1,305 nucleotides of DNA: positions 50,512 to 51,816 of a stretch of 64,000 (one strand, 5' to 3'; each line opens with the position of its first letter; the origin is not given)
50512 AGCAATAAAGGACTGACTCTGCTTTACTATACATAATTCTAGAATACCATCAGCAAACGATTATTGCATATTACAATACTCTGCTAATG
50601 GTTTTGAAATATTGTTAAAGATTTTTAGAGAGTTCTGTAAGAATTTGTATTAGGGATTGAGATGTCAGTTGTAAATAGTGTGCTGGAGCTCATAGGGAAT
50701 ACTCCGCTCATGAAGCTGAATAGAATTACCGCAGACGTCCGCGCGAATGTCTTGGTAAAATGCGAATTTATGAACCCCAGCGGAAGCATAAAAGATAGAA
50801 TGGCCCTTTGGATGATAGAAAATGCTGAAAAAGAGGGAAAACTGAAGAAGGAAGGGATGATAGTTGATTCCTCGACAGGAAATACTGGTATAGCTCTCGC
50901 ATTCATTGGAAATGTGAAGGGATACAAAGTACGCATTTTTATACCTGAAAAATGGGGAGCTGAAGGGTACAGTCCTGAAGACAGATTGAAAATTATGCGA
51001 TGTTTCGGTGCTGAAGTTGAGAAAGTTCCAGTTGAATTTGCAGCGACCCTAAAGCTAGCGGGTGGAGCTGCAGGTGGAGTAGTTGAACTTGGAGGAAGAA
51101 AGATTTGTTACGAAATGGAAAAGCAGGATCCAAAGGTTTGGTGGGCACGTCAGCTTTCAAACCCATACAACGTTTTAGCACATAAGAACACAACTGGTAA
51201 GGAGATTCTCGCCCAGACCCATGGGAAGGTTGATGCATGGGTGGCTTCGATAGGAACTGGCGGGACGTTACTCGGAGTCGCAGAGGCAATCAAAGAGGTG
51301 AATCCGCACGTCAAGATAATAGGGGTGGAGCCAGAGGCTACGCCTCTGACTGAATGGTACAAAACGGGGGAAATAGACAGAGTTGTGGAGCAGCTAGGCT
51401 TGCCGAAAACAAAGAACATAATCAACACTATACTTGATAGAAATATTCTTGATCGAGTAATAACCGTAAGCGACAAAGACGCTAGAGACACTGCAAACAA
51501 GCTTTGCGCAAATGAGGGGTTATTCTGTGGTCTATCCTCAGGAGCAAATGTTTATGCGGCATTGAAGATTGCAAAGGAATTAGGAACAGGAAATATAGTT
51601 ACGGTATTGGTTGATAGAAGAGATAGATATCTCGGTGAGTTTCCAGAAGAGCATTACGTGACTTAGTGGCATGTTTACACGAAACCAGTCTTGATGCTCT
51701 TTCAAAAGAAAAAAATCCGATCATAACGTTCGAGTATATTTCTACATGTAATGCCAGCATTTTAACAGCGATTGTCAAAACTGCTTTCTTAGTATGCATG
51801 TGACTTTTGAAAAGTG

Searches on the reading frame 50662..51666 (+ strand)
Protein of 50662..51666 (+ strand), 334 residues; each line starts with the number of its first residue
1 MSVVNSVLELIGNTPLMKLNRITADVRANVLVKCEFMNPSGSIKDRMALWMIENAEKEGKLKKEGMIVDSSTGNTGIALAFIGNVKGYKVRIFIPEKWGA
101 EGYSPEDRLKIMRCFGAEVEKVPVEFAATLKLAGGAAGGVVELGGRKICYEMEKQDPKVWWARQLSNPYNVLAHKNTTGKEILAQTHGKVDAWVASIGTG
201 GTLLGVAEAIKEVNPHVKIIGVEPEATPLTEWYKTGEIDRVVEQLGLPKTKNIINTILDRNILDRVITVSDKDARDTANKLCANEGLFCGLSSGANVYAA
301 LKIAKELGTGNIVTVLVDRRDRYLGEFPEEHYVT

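Call 31: search_protein_families(library=pfam, max_evalue=0.00001, proteins=[window:50662-51666:+])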
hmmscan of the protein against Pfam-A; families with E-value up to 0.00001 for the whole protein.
window:50662-51666:+ (334 aa): 1 family
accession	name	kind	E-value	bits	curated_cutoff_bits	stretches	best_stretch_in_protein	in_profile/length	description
PF00291.31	PALP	-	1.9e-72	244.5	35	1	8-317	2-294/295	Pyridoxal-phosphate dependent enzyme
